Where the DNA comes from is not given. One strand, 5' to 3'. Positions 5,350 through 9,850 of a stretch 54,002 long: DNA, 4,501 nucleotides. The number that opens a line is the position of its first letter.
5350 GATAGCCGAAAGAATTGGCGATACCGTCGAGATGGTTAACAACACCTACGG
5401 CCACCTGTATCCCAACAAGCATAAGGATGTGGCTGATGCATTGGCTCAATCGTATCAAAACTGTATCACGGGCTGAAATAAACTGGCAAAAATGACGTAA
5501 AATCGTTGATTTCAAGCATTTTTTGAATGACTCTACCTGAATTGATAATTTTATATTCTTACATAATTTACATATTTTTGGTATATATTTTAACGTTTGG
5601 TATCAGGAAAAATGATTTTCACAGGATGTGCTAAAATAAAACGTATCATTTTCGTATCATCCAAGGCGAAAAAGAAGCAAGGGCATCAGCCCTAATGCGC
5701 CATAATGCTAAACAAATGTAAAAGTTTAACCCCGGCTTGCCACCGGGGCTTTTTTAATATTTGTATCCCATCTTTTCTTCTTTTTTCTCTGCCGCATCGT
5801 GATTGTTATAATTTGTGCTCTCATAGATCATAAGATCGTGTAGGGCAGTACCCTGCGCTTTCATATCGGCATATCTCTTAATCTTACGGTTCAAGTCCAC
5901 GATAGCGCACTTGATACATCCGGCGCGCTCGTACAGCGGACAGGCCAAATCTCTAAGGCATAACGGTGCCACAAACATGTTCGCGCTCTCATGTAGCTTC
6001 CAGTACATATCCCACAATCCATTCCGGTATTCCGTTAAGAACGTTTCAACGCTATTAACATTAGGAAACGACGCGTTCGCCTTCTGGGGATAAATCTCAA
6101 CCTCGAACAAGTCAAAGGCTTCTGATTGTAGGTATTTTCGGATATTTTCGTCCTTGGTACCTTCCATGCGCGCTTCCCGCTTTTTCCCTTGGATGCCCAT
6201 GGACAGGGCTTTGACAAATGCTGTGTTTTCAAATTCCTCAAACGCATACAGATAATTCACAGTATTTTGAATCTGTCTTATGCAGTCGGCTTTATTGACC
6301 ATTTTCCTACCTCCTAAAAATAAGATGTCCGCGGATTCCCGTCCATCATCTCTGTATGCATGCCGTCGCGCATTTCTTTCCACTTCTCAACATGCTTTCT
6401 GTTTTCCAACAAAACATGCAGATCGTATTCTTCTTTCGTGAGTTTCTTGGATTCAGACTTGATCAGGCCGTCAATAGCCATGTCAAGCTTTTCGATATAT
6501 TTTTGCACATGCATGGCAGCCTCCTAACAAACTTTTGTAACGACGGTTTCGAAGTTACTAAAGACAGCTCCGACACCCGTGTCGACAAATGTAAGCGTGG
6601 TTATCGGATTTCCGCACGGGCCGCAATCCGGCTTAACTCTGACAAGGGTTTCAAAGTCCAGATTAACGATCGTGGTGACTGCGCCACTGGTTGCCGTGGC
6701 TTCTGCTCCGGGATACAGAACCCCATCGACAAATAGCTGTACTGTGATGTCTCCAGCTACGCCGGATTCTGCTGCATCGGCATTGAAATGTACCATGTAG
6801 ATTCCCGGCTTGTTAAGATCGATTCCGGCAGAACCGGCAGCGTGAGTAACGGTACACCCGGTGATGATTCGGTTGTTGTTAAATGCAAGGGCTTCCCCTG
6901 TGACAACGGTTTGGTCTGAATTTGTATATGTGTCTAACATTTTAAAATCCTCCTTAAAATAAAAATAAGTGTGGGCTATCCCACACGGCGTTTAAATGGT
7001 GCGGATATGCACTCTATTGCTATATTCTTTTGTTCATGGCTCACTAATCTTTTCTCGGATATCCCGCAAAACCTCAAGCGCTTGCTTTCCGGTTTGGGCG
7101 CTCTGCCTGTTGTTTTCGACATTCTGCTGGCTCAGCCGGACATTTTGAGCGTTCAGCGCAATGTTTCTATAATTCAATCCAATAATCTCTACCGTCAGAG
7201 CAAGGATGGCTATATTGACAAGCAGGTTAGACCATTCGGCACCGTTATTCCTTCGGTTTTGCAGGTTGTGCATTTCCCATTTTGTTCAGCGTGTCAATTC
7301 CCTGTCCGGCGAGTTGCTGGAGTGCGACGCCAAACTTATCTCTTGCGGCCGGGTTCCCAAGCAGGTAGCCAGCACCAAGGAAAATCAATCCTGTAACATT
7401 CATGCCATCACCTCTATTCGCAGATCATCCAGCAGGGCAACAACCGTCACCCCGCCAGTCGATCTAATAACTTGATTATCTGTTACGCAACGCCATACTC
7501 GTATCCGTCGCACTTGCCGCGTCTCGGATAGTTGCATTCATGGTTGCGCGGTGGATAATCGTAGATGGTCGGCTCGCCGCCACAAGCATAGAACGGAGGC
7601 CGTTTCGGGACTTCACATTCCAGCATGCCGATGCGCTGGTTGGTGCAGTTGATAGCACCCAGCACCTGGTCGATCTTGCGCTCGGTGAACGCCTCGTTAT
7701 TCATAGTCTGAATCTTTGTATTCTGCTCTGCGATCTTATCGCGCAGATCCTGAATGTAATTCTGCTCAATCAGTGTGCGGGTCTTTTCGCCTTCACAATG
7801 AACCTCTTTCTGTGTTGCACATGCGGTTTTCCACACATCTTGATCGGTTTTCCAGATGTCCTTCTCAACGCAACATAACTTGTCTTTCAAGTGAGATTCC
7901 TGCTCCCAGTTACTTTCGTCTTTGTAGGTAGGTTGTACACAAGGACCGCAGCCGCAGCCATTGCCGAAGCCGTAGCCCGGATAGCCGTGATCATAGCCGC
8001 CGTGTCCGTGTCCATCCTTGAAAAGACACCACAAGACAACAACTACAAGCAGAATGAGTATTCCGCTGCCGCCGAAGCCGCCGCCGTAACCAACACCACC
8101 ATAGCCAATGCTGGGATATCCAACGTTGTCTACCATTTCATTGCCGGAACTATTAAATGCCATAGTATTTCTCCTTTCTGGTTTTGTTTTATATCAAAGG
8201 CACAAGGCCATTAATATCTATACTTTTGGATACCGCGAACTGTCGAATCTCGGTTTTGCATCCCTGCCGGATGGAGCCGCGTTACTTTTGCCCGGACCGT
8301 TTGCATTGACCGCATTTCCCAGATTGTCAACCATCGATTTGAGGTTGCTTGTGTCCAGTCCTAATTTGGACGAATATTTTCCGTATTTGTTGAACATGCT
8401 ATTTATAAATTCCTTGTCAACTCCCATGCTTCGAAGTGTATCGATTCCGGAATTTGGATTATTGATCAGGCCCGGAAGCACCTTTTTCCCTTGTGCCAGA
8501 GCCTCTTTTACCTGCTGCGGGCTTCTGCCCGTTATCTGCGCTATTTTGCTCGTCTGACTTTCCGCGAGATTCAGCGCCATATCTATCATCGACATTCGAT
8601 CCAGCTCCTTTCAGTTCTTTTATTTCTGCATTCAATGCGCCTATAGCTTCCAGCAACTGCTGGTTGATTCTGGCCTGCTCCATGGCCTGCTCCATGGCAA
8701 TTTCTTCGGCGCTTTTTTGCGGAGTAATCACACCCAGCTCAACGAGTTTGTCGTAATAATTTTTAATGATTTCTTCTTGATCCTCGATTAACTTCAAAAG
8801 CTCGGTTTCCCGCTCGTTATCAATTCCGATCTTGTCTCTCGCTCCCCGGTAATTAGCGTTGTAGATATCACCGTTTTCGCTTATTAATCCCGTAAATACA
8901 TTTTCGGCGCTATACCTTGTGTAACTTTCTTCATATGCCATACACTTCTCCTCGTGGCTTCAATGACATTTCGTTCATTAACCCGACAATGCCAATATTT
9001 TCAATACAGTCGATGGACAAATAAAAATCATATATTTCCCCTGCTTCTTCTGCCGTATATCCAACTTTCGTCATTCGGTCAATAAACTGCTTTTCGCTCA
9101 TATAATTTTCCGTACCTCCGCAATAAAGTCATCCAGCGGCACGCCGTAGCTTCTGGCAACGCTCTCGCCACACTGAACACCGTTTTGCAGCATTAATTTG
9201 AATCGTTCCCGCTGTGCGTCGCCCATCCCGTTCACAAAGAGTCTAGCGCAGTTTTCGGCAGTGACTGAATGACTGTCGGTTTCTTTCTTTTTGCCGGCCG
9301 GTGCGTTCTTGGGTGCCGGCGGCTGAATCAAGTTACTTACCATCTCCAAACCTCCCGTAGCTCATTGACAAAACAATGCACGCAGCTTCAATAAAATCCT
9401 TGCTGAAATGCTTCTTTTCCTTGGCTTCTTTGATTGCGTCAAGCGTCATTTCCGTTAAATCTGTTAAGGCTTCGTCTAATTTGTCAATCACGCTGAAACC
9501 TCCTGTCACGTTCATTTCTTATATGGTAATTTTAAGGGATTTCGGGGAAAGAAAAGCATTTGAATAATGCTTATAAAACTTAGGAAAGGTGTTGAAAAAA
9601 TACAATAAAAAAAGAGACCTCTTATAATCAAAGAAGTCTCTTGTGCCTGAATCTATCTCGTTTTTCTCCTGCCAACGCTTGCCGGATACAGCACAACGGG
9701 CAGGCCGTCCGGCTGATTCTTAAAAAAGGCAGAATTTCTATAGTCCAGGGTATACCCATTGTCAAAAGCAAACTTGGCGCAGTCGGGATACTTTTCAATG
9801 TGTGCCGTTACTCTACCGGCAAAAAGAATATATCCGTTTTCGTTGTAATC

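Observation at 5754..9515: Eleven-gene translationally coupled cargo operon next to attP encoding exosporium/spore-coat-like proteins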

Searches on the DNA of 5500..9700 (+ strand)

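Call 9: search_dna_similar(query=window:5500-9700:+, collection=phages, mode=distant, max_rows=20)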
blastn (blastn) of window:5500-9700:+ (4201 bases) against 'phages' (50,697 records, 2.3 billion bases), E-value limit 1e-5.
No match.

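Call 100: search_dna_similar(query=L014:1957-6191:+, collection=phages, mode=distant, max_rows=8)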
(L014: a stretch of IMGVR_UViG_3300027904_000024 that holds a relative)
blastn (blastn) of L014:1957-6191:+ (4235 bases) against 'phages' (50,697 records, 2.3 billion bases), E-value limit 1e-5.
No match.

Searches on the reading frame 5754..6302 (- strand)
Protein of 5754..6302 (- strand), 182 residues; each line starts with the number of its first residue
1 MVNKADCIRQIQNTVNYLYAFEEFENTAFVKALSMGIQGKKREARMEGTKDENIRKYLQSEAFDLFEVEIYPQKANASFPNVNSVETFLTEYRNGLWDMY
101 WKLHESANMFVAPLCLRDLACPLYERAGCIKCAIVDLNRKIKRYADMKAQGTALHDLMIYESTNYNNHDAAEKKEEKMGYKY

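Call 8: search_protein_families(library=pfam, max_evalue=0.1, proteins=[window:5754-6302:-])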
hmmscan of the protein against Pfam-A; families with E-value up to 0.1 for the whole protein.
window:5754-6302:- (182 aa): 1 family
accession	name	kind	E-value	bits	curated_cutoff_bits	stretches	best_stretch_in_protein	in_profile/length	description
PF01976.22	DUF116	-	0.025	14.5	25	1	84-138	16-77/155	Protein of unknown function DUF116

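Call 37: search_protein_families(library=padloc, max_evalue=0.01, proteins=[window:5754-6302:-])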
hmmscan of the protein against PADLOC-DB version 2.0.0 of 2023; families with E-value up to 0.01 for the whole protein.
window:5754-6302:- (182 aa): 0 families

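Call 51: find_homologous_proteins(query=window:5754-6302:-, max_evalue=0.01)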
Query window:5754-6302:- (182 aa): 42 proteins with E <= 0.01 among 58 candidates.
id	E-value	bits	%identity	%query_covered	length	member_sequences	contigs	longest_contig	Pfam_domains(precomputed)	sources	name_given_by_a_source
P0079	3.5e-114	397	96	100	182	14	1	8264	-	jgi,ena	-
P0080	1.3e-94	333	80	100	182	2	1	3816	-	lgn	-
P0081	2.2e-93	329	79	100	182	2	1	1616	-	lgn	-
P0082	3.5e-92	325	77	100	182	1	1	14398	-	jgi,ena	-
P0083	1.3e-91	323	75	100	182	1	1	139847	-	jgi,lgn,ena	-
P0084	7.4e-90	317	76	100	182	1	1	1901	-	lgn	-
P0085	1.3e-89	317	76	99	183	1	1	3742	-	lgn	-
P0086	3.7e-89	315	77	100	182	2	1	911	-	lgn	-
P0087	6.7e-89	314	76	100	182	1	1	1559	-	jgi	-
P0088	9.3e-89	314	76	100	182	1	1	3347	-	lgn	-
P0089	1.2e-88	313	75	99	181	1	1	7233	-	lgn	-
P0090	8.2e-88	311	74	100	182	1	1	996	-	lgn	-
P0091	8.5e-88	311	76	100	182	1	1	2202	-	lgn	-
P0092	1.1e-87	310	75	100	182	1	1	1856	-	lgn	-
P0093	1.1e-87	310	74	100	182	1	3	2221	-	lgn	-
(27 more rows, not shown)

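Call 54: search_solved_structures(query=A6, max_evalue=10)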
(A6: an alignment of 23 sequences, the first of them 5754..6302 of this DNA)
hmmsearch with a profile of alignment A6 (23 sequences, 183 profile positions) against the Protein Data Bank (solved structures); distinct sequences matched with E-value up to 10: 0.

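Call 55: search_protein_families(library=pfam, alignment_id=A5, max_evalue=1)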
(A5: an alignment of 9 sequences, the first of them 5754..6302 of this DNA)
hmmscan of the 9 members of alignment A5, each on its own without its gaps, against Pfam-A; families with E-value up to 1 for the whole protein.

A. member 1, window:5754-6302:- (182 aa): 1 family
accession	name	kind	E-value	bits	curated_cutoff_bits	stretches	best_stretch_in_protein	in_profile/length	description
PF01976.22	DUF116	-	0.025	14.5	25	1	84-138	16-77/155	Protein of unknown function DUF116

B. families by the number of members that match (of 9 scanned): 10 families
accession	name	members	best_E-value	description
PF01976.22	DUF116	2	0.025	Protein of unknown function DUF116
PF18493.6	DUF5617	1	0.00018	Domain of unknown function (DUF5617)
PF08719.17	NADAR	1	0.024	NADAR domain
PF20027.4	DUF6435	1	0.035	Family of unknown function (DUF6435)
PF14649.11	Spatacsin_C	1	0.038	Spatacsin C-terminus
PF09130.16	DUF1932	1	0.07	Domain of unknown function (DUF1932)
PF11467.13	LEDGF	1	0.092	Lens epithelium-derived growth factor (LEDGF)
PF10440.15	WIYLD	1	0.11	Ubiquitin-binding WIYLD domain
PF11158.13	DUF2938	1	0.11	Protein of unknown function (DUF2938)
PF21176.3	RecR_HhH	1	0.22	RecR, helix-hairpin-helix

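Call 57: predict_structure(alignment_id=A6)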
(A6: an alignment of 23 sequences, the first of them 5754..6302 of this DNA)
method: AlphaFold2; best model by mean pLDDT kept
length: 182 residues; sequences in the alignment: 23
mean_pLDDT: 80.3   pTM: 0.73
mean pLDDT of the five models: 80.3, 79.0, 78.1, 77.5, 76.2
residues with pLDDT >= 90: 83; 70-90: 52; 50-70: 29; < 50: 18
segments of 3 or more residues with pLDDT < 50: 157-168, 180-182
pLDDT, mean of each block of 10 residues (from residue 1): 89 95 88 71 58 94 96 80 86 93 96 94 94 87 79 50 45 56 43
secondary structure, 60 per line:
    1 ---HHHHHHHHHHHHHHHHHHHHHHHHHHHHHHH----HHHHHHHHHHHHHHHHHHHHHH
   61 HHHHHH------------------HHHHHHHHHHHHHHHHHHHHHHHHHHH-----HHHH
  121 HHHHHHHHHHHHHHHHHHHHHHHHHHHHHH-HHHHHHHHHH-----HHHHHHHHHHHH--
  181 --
elements in order: H4-34 H39-66 H85-111 H117-150 H152-161 H167-178

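Call 61: fold_search(model_id=the predicted structure, library=pdb)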
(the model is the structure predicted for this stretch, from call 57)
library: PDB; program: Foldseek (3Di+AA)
matches with E <= 10: 786; with E <= 0.001: 0
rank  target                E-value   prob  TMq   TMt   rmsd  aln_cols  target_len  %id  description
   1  7y6f_C                9.0e-03  1.00  0.61  0.70   3.8       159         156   14  Cryo-EM structure of Apo form of ScBfr (released 2023-07-05)
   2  3ise_W                1.1e-02  1.00  0.58  0.66   4.2       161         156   14  Structure of mineralized Bfrb (double soak) from Pseudomonas aeruginosa to 2.8A Resolution (released 2010-02-02)
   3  5xx9_B                1.1e-02  1.00  0.59  0.67   5.5       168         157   14  Crystal structure of Bacterioferritin (released 2018-07-11)
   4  4to9_A                1.4e-02  1.00  0.54  0.62   4.3       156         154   17  2.0A resolution structure of BfrB (N148L) from Pseudomonas aeruginosa (released 2015-02-11)
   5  5xx9_E                1.5e-02  1.00  0.60  0.66   5.7       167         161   13  Crystal structure of Bacterioferritin (released 2018-07-11)
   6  5xx9_A                1.5e-02  1.00  0.60  0.66   5.8       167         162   13  Crystal structure of Bacterioferritin (released 2018-07-11)
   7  7dy8_H                1.6e-02  1.00  0.64  0.70   3.9       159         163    8  Thermotoga maritima ferritin mutant-FLAL (released 2021-09-01)
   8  5d8s_D                1.6e-02  1.00  0.55  0.62   4.2       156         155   17  2.55A resolution structure of BfrB (E85A) from Pseudomonas aeruginosa (released 2015-09-23)
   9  4tob_A                1.7e-02  1.00  0.56  0.64   4.3       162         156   16  1.95A resolution structure of BfrB (Q151L) from Pseudomonas aeruginosa (released 2015-02-11)
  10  4cmy_B                1.8e-02  1.00  0.52  0.57   9.0       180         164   12  Chlorobium tepidum Ferritin (released 2014-11-26)
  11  4am2_A                2.0e-02  1.00  0.62  0.69   4.0       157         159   13  Bacterioferritin from Blastochloris viridis (released 2012-10-31)
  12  4tod_C                2.0e-02  1.00  0.56  0.63   4.1       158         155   16  2.05A resolution structure of BfrB (D34F) from Pseudomonas aeruginosa (released 2015-02-11)
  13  4tob_F                2.0e-02  1.00  0.55  0.62   4.1       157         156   16  1.95A resolution structure of BfrB (Q151L) from Pseudomonas aeruginosa (released 2015-02-11)
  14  5d8q_A                2.0e-02  1.00  0.56  0.63   4.4       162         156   16  2.20A resolution structure of BfrB (L68A) from Pseudomonas aeruginosa (released 2015-09-23)
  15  9nhr_H                2.1e-02  1.00  0.56  0.64   4.5       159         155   15  Crystal structure of structure of WT BfrB from Pseudomonas aeruginosa in complex with a protein-protein interaction in (released 2025-06-18)
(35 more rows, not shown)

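Call 78: search_protein_families(library=phrogs, max_evalue=0.001, proteins=[window:5754-6302:-])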
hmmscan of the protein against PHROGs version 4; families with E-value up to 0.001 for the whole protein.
window:5754-6302:- (182 aa): 0 families

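Call 90: find_encoding_contigs(protein=P0079, flank=8000, max_places=6)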
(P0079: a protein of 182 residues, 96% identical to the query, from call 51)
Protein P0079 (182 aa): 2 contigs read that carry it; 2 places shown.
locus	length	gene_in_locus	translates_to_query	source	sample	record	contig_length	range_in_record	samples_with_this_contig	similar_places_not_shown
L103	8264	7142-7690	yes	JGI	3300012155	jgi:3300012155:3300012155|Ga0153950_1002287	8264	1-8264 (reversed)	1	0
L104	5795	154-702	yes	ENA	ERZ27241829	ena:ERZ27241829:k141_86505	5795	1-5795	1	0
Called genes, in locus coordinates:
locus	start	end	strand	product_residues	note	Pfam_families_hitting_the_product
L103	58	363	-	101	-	-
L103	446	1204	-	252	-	PF00847:AP2 (weak)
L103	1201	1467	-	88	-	-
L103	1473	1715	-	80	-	-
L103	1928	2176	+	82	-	-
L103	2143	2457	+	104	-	-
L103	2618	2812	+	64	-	-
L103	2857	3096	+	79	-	-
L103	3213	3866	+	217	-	PF27000:PH_gly_zipper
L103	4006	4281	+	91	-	-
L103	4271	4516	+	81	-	-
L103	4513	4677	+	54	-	-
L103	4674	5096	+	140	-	-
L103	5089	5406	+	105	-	-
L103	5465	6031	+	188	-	-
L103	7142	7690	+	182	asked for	-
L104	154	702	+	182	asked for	-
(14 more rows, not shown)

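Call 91: find_encoding_contigs(protein=window:5754-6302:-, flank=8000, max_places=6)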
Protein window:5754-6302:- (182 aa): 2 contigs read that carry it; 1 place shown.
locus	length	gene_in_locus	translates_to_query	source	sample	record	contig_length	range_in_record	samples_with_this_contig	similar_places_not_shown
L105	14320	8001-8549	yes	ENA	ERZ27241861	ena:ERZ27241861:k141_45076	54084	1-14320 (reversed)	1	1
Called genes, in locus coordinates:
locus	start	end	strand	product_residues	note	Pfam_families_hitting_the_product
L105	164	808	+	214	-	-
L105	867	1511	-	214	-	PF19092:DUF5780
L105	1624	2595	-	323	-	PF04471:Mrr_cat, PF13156:Mrr_cat_2 (faint), PF22722:NA-iREase1 (weak), PF09397:FtsK_gamma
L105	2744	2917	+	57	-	PF12728:HTH_17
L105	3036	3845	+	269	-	PF02498:Bro-N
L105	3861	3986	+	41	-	-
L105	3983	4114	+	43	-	-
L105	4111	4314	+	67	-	-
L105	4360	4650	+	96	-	-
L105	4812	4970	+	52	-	-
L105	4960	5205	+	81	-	-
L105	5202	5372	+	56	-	-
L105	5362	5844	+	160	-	-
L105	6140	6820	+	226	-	-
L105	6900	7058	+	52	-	-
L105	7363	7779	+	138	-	PF18573:BclA_C (weak)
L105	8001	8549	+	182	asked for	-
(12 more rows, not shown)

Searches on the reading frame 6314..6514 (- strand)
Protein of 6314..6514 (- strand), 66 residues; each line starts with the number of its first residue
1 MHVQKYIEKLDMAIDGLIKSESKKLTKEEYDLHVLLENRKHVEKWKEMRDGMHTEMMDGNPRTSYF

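Call 5: search_protein_families(library=pfam, max_evalue=0.1, proteins=[window:6314-6514:-])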
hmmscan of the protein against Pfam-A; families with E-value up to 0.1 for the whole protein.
window:6314-6514:- (66 aa): 0 families

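Call 6: search_protein_families(library=phrogs, max_evalue=0.1, proteins=[window:6314-6514:-])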
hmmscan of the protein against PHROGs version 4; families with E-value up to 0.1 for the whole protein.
window:6314-6514:- (66 aa): 1 family
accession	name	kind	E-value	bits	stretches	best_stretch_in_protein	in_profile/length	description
phrog_8512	-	unknown function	0.037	15.2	1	4-57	61-112/118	-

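Call 7: search_protein_families(library=ncbifam, max_evalue=0.1, proteins=[window:6314-6514:-])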
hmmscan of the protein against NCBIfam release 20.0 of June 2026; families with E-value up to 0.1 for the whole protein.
window:6314-6514:- (66 aa): 1 family
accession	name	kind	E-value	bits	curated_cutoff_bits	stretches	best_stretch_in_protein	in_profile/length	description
NF058596.1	CJJ1420_fam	subfamily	0.022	13.8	600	1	2-50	517-565/596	O-methyl phosphoramidate transferase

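Call 37: search_protein_families(library=padloc, max_evalue=0.01, proteins=[window:6314-6514:-])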
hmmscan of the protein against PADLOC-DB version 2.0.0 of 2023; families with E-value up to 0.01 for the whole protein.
window:6314-6514:- (66 aa): 0 families
